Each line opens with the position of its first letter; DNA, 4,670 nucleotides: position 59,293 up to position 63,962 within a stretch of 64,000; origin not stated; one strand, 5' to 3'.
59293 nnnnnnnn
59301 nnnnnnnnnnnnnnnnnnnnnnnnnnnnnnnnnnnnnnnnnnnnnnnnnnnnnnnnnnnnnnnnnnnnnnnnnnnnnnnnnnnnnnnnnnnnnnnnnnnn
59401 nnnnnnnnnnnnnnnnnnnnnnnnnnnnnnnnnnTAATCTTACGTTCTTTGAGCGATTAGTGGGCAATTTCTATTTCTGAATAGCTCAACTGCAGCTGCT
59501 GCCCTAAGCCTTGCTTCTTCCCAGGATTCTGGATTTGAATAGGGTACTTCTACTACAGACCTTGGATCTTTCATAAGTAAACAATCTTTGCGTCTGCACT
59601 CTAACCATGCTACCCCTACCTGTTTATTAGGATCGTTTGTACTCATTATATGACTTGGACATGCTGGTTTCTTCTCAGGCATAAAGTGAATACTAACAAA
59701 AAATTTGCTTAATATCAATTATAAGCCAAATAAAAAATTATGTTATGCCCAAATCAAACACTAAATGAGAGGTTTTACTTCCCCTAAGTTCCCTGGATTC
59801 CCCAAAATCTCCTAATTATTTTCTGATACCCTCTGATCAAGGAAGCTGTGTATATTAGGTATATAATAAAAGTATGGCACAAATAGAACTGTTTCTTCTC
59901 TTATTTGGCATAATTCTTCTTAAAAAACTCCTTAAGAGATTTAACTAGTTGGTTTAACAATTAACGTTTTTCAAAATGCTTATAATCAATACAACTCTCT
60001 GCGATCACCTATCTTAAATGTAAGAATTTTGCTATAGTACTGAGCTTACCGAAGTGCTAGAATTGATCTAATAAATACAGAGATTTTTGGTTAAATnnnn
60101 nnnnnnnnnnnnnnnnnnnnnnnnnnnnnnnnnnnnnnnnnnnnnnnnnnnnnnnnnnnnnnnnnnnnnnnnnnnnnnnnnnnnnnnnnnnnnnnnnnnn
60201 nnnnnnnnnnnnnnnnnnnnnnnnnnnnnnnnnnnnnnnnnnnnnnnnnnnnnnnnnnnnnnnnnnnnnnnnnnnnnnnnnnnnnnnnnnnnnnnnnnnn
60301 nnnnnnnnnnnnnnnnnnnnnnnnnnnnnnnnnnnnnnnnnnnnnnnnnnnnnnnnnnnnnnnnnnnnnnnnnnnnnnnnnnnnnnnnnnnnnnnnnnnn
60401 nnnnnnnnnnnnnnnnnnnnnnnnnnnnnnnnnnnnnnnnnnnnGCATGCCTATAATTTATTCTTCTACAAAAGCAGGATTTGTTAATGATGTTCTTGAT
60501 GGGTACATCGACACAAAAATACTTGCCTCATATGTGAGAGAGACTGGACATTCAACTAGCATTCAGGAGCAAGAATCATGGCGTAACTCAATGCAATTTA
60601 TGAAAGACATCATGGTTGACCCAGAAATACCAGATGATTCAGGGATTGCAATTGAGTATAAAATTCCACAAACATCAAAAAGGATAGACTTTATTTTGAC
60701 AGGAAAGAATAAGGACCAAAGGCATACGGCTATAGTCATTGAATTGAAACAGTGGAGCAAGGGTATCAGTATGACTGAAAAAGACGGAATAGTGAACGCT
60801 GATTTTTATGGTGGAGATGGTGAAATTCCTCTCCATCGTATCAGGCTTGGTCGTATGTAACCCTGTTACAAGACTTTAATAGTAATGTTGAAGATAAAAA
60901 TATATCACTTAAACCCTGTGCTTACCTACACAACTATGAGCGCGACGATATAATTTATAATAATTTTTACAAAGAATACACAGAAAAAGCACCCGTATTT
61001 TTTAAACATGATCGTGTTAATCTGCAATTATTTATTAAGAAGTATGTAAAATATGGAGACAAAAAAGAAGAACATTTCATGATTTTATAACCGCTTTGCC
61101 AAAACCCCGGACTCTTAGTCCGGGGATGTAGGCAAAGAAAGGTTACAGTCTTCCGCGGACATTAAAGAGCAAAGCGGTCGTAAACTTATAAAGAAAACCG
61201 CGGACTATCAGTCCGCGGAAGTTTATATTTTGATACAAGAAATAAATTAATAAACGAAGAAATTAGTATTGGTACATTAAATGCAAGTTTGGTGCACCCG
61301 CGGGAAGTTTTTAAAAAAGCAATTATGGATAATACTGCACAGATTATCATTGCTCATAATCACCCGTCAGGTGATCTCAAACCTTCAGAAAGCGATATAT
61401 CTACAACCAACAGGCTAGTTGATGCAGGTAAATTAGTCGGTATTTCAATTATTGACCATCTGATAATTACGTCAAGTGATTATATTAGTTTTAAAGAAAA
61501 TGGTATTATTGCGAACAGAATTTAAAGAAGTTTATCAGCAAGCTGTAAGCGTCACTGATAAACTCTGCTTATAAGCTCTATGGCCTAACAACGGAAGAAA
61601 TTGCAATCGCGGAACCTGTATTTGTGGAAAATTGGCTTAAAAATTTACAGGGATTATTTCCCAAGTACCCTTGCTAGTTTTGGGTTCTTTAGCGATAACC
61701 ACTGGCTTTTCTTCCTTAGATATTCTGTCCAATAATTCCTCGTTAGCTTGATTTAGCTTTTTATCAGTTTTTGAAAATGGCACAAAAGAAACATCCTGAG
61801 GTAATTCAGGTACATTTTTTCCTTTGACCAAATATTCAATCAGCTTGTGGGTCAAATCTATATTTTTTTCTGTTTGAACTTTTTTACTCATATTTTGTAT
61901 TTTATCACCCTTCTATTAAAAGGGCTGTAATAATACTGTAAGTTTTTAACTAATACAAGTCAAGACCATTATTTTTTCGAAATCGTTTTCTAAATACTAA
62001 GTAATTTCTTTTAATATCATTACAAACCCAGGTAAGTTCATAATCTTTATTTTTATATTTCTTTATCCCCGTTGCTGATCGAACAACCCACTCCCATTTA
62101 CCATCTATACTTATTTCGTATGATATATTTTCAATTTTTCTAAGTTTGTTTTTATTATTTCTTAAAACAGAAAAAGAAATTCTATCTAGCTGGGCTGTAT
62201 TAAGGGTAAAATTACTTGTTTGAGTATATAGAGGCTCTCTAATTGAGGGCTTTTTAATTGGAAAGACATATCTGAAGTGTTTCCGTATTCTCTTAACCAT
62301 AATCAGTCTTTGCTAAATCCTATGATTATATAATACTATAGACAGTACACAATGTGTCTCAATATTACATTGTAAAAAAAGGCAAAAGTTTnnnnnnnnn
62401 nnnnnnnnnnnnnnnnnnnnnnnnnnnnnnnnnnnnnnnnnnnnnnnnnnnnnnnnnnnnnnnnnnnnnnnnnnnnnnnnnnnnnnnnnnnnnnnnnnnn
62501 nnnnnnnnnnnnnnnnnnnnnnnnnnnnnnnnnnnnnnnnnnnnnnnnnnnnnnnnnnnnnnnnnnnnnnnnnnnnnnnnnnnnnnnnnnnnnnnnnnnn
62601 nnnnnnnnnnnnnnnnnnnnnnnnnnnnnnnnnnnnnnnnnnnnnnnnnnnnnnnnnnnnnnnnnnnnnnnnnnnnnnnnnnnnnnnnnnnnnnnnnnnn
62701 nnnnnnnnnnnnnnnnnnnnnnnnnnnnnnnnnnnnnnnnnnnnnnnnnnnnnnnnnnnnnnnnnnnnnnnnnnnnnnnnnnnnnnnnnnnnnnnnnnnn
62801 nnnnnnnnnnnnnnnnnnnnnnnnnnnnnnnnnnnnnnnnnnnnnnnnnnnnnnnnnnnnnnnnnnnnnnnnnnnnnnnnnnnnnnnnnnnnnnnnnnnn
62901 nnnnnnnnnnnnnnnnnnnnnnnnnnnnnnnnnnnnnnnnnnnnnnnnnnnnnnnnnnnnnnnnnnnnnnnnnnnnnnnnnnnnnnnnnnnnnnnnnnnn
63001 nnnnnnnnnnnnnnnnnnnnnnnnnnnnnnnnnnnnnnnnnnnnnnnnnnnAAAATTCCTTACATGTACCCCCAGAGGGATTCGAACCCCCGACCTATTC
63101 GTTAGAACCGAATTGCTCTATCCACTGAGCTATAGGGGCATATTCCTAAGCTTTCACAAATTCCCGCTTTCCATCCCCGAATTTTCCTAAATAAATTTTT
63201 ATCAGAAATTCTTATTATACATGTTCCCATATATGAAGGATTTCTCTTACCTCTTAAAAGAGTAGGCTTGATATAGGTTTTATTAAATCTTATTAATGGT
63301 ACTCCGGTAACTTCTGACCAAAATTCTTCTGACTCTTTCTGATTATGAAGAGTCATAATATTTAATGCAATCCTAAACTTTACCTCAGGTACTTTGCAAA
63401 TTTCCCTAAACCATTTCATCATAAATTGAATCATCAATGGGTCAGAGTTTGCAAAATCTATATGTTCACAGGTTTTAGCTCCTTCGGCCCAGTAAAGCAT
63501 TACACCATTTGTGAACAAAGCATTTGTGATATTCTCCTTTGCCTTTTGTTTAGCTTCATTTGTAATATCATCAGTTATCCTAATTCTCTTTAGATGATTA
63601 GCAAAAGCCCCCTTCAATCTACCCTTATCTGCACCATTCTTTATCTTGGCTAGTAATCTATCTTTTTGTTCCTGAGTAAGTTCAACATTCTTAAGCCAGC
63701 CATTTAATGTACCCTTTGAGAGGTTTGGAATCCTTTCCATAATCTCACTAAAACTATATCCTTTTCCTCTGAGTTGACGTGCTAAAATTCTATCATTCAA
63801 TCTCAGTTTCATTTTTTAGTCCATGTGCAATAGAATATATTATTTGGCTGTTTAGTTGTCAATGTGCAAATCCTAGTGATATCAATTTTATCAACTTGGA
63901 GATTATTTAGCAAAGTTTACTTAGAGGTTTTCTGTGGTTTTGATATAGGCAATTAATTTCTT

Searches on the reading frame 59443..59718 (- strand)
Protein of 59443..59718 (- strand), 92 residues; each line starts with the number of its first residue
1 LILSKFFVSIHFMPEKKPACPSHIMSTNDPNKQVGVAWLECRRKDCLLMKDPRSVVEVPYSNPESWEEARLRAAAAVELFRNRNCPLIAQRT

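Call 5: search_protein_families(library=pfam, proteins=[window:59443-59718:-], max_evalue=1)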
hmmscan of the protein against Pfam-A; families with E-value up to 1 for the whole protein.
window:59443-59718:- (92 aa): 1 family
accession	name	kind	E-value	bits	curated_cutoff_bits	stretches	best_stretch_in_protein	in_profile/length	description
PF21640.2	LytM_N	-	0.15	12.7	27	1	22-44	27-49/88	LytM, N-terminal domain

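Call 6: search_protein_families(library=ncbifam, proteins=[window:59443-59718:-], max_evalue=1)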
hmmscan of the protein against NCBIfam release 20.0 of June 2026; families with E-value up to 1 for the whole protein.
window:59443-59718:- (92 aa): 0 families

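Call 31: search_protein_families(library=padloc, proteins=[window:59443-59718:-], max_evalue=0.1)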
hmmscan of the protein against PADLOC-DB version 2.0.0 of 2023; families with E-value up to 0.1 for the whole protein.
window:59443-59718:- (92 aa): 0 families

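Call 52: search_protein_families(library=phrogs, proteins=[window:59443-59718:-], max_evalue=0.1)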
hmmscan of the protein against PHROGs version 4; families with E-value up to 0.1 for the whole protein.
window:59443-59718:- (92 aa): 0 families

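Call 84: list_cluster_members(proteins=[P0001, window:59443-59718:-, window:59443-59682:-, window:59443-59646:-, P0163])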
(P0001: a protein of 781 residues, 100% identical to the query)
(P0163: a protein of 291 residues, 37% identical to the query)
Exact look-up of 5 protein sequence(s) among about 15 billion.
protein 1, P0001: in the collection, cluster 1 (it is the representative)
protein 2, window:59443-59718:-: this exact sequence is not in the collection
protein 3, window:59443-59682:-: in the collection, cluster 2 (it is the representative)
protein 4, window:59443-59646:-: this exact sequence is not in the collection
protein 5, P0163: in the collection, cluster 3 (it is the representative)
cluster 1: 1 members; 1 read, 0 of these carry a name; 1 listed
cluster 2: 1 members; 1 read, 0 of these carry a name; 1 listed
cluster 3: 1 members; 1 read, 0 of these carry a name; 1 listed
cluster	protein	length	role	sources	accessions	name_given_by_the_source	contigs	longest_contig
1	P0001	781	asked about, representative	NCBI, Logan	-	-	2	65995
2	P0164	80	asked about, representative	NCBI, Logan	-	-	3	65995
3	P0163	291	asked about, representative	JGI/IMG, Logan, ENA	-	-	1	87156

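Call 95: search_protein_families(library=pfam, proteins=[P0164], max_evalue=0.1)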
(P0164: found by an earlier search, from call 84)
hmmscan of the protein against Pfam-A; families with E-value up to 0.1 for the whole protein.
P0164 (80 aa): 0 families

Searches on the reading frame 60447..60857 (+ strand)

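Call 5: search_protein_families(library=pfam, proteins=[window:60447-60857:+], max_evalue=1)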
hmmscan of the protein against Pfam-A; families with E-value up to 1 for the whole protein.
window:60447-60857:+ (137 aa): 1 family
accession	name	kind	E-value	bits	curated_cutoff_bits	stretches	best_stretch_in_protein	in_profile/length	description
PF23653.1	DUF7149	-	0.066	13.2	27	1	50-113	50-104/239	Domain of unknown function (DUF7149)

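Call 31: search_protein_families(library=padloc, proteins=[window:60447-60857:+], max_evalue=0.1)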
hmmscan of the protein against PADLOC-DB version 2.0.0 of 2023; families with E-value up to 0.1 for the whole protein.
window:60447-60857:+ (137 aa): 3 families
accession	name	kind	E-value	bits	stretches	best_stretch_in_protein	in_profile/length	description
PDLC05014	PDC-S41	-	2.4e-08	30.8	1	22-111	18-100/657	-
PDLC02350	AbiO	-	0.0014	15.5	1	27-108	21-92/468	AbiO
PDLC02372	Nhi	-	0.007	13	1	25-105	20-90/470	-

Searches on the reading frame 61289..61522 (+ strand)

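Call 31: search_protein_families(library=padloc, proteins=[window:61289-61522:+], max_evalue=0.1)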
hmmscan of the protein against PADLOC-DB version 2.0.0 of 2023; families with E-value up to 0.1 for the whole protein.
window:61289-61522:+ (78 aa): 5 families
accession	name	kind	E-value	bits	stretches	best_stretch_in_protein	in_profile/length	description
PDLC00895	JAB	-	0.00039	18.1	1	20-50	90-120/162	JAB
PDLC00905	JAB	-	0.0025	16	1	23-64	88-127/154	JAB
PDLC00908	JAB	-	0.015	13.1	1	16-61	98-142/168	JAB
PDLC00890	JAB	-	0.027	12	1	23-49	95-121/157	JAB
PDLC00907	JAB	-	0.031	12.4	1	23-48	61-86/140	JAB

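Call 32: search_protein_families(library=pfam, proteins=[window:61289-61522:+], max_evalue=0.1)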
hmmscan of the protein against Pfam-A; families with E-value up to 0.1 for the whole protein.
window:61289-61522:+ (78 aa): 2 families
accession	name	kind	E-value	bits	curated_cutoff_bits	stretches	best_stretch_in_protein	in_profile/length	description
PF04002.20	RadC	-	3.6e-30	104.8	22.1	1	1-72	49-120/121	RadC-like JAB domain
PF14464.11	Prok-JAB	-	0.0075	16.6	25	1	9-51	59-95/114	Prokaryotic homologs of the JAB domain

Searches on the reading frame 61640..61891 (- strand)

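Call 31: search_protein_families(library=padloc, proteins=[window:61640-61891:-], max_evalue=0.1)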
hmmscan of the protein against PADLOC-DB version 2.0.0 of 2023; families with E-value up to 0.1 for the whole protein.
window:61640-61891:- (84 aa): 0 families

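Call 32: search_protein_families(library=pfam, proteins=[window:61640-61891:-], max_evalue=0.1)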
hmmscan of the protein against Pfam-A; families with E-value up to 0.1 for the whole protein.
window:61640-61891:- (84 aa): 1 family
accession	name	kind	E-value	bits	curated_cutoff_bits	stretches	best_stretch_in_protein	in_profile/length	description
PF18882.5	DUF5647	-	8.1e-08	32.4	27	1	7-72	3-69/79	Family of unknown function (DUF5647)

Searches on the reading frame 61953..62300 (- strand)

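Call 31: search_protein_families(library=padloc, proteins=[window:61953-62300:-], max_evalue=0.1)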
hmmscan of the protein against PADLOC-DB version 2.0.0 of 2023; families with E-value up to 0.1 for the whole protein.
window:61953-62300:- (116 aa): 0 families

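Call 32: search_protein_families(library=pfam, proteins=[window:61953-62300:-], max_evalue=0.1)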
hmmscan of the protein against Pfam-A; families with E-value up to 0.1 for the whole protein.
window:61953-62300:- (116 aa): 4 families
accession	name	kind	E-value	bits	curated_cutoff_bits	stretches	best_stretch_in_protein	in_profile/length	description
PF03588.20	Leu_Phe_trans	-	0.016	15.1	22.7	1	47-102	39-91/171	Leucyl/phenylalanyl-tRNA protein transferase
PF24839.1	DUF7718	-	0.023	15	25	0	58-74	31-47/104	Domain of unknown function (DUF7718)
PF10364.14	NKWYS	-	0.038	14.4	25.1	1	80-116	25-63/139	Putative capsular polysaccharide synthesis protein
PF18847.6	LPD29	-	0.099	13.8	27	0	2-77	7-78/93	Large polyvalent protein associated domain 29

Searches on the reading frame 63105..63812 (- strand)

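Call 31: search_protein_families(library=padloc, proteins=[window:63105-63812:-], max_evalue=0.1)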
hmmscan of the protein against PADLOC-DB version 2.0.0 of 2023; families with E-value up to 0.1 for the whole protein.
window:63105-63812:- (236 aa): 0 families

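Call 32: search_protein_families(library=pfam, proteins=[window:63105-63812:-], max_evalue=0.1)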
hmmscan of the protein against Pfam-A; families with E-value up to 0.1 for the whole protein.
window:63105-63812:- (236 aa): 2 families
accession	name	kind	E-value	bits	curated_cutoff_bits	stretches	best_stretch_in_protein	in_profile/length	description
PF08679.17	DsrD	-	0.0087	16.8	24.2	0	83-114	27-58/65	Dissimilatory sulfite reductase D (DsrD)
PF22448.1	RepB_primase_C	-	0.028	14.7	26.1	1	6-28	6-28/54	RepB DNA-primase C-terminal helical domain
